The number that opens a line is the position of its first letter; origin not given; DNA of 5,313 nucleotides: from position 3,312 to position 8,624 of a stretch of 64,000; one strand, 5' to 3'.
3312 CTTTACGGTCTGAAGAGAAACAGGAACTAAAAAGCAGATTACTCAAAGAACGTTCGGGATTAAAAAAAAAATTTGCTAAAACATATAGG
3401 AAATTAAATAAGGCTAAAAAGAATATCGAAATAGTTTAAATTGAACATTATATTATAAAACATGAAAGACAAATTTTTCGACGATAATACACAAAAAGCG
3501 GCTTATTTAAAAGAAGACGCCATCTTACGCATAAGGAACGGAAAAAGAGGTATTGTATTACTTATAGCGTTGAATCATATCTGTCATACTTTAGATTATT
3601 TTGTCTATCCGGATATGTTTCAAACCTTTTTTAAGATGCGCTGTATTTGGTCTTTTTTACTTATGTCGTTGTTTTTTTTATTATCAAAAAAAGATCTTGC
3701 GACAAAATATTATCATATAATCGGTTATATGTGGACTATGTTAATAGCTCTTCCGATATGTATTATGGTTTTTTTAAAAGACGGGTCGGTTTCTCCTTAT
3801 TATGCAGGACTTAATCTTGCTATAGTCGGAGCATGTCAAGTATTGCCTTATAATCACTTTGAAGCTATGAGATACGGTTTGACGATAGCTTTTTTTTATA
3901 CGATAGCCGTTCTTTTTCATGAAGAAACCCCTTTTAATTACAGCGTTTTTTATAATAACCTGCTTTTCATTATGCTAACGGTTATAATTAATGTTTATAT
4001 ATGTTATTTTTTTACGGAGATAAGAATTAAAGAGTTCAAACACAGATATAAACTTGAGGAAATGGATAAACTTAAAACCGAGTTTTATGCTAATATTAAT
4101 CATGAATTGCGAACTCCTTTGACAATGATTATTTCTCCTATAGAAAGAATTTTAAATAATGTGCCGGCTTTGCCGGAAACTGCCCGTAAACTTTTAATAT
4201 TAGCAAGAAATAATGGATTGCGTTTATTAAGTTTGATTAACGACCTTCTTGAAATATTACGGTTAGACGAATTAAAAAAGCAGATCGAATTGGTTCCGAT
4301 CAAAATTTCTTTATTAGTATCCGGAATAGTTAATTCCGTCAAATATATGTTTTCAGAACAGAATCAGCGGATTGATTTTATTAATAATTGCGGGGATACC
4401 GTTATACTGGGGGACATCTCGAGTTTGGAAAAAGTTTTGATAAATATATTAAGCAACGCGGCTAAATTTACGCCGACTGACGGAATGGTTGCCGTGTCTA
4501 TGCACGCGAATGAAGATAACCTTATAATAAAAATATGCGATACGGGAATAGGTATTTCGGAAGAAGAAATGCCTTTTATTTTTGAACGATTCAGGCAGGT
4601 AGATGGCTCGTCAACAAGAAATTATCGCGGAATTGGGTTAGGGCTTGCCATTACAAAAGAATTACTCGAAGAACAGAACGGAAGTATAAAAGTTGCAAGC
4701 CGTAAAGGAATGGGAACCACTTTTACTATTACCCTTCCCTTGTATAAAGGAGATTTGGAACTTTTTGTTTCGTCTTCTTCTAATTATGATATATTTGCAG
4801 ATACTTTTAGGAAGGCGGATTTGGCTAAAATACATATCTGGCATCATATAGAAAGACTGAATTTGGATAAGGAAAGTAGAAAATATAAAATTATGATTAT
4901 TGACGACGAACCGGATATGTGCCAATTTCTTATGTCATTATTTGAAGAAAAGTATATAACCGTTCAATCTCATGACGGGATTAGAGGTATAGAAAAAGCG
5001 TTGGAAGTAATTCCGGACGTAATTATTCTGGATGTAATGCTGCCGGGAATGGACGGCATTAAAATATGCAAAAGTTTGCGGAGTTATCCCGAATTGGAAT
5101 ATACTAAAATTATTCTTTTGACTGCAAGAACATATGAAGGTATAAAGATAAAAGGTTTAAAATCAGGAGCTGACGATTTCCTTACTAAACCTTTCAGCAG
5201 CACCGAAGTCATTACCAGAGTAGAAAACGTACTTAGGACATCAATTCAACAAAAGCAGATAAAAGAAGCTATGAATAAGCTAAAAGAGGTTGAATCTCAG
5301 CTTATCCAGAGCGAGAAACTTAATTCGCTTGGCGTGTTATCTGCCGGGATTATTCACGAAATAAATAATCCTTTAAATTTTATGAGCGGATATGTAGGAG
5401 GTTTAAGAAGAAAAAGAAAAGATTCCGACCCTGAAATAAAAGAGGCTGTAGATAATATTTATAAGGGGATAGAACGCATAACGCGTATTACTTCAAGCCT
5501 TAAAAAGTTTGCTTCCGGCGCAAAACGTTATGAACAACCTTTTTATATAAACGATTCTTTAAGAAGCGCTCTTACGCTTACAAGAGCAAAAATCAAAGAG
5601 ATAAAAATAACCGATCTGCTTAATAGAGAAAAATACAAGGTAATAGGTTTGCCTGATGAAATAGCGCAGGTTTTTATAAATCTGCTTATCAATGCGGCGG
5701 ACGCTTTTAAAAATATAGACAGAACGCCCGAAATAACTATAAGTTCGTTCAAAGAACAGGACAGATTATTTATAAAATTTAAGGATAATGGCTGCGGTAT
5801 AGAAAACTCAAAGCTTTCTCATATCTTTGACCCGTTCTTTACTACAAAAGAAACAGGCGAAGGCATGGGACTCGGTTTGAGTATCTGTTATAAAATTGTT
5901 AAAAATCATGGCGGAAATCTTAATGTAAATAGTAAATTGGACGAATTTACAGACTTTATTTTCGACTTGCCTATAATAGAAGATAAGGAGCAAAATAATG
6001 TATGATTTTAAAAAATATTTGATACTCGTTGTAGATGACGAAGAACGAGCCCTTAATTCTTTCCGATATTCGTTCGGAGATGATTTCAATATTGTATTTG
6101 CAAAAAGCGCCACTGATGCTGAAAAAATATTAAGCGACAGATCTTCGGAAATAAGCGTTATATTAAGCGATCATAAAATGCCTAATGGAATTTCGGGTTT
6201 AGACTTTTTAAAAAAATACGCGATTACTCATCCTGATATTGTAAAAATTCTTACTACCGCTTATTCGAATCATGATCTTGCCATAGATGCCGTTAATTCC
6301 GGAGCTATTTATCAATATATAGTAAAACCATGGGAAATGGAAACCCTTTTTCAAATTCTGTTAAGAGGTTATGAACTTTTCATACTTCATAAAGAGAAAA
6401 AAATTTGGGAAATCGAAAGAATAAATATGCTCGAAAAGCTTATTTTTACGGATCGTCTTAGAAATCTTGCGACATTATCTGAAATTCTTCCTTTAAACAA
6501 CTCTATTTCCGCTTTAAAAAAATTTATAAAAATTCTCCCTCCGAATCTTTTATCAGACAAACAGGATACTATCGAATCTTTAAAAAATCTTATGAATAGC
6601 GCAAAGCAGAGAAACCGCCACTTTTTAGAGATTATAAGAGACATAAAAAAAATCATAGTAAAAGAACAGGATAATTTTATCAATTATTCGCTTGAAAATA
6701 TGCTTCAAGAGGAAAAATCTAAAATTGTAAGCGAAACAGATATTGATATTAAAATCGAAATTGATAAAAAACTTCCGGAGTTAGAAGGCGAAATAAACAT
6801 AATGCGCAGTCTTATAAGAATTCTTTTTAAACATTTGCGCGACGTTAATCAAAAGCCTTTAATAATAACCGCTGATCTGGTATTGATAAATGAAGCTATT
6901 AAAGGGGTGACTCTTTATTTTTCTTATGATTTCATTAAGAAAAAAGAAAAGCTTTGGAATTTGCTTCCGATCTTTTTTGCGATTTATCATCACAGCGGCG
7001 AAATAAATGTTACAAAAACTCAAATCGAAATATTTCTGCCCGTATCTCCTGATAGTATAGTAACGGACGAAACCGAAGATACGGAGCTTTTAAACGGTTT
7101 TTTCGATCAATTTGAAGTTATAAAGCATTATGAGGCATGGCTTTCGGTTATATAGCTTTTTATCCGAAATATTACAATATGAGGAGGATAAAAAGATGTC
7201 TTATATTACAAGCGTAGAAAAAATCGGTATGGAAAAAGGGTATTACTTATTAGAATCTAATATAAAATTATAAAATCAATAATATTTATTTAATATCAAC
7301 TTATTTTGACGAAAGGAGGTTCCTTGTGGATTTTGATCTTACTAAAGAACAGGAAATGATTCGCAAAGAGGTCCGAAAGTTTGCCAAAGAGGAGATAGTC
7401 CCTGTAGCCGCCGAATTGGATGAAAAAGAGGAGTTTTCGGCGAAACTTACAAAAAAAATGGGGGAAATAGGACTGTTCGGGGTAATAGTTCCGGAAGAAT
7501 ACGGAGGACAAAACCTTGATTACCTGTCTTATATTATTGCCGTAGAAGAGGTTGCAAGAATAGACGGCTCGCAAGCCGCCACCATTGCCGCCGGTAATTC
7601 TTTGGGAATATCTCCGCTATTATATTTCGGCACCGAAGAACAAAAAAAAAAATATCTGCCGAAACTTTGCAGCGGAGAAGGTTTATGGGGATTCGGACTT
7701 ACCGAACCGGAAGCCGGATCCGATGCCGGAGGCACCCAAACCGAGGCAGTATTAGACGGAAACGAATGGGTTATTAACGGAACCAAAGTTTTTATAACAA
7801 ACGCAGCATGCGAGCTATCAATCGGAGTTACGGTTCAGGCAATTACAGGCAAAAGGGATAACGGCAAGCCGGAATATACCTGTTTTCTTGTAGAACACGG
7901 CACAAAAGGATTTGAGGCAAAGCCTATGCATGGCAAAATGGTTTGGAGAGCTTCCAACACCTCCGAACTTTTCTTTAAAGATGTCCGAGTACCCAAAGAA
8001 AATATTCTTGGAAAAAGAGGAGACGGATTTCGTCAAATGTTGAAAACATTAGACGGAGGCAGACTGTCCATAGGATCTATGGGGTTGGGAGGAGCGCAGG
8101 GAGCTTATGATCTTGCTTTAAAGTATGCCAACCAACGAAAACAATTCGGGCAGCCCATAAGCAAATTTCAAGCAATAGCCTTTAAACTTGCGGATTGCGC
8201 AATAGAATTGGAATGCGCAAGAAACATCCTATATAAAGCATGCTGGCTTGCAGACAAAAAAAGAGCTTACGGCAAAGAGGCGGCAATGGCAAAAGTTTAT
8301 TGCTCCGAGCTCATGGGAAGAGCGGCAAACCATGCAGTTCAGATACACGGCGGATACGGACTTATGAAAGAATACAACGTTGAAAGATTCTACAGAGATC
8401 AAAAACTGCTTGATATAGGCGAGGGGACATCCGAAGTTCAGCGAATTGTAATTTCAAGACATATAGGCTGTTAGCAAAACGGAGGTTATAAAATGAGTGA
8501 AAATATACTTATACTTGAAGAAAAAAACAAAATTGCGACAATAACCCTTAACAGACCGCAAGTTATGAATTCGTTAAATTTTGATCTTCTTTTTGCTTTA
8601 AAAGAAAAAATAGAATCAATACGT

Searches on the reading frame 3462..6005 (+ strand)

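Call 42: search_protein_families(library=pfam, max_evalue=0.00001, proteins=[window:3462-6005:+])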
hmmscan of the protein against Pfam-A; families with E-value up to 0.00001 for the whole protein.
window:3462-6005:+ (847 aa): 4 families
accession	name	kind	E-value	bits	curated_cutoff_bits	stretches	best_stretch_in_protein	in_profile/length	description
PF02518.31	HATPase_c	-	6.5e-52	175.1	26.4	2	317-428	1-110/111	Histidine kinase-, DNA gyrase B-, and HSP90-like ATPase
PF00512.31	HisKA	-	7e-24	84.1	26.9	2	205-270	2-65/66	His Kinase A (phospho-acceptor) domain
PF00072.30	Response_reg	-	1e-22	80.8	30.2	1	477-587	1-110/111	Response regulator receiver domain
PF14501.12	HATPase_c_5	-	3.1e-13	49.9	22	1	733-830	5-96/102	GHKL domain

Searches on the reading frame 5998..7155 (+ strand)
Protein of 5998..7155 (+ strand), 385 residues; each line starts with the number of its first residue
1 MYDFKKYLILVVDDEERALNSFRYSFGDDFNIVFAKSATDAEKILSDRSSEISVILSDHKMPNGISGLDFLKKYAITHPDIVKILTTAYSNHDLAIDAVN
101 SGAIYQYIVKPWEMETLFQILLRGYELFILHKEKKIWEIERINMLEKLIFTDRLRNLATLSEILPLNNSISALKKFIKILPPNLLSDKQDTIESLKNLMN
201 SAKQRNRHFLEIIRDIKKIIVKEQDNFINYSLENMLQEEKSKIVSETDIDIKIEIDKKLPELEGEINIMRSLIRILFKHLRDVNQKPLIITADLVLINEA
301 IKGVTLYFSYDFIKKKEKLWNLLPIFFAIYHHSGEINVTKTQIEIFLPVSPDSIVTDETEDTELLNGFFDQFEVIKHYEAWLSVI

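Call 42: search_protein_families(library=pfam, max_evalue=0.00001, proteins=[window:5998-7155:+])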
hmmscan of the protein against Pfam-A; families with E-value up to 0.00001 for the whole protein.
window:5998-7155:+ (385 aa): 1 family
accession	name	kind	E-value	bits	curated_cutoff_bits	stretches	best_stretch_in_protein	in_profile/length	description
PF00072.30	Response_reg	-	6.5e-14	52.5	30.2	1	9-120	1-109/111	Response regulator receiver domain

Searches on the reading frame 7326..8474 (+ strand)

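Call 42: search_protein_families(library=pfam, max_evalue=0.00001, proteins=[window:7326-8474:+])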
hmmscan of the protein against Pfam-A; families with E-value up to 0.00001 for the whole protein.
window:7326-8474:+ (382 aa): 4 families
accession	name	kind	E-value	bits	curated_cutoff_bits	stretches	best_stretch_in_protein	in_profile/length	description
PF00441.29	Acyl-CoA_dh_1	-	1.1e-50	172.1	22.4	1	232-380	1-149/150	Acyl-CoA dehydrogenase, C-terminal domain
PF02771.21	Acyl-CoA_dh_N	-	1.9e-42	144.6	22.9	1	6-118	1-113/113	Acyl-CoA dehydrogenase, N-terminal domain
PF02770.24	Acyl-CoA_dh_M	-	3.8e-21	75.5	33.3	1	123-220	2-97/97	Acyl-CoA dehydrogenase, middle domain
PF08028.16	Acyl-CoA_dh_2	-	3.1e-19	70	22.7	1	248-360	2-124/134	Acyl-CoA dehydrogenase, C-terminal domain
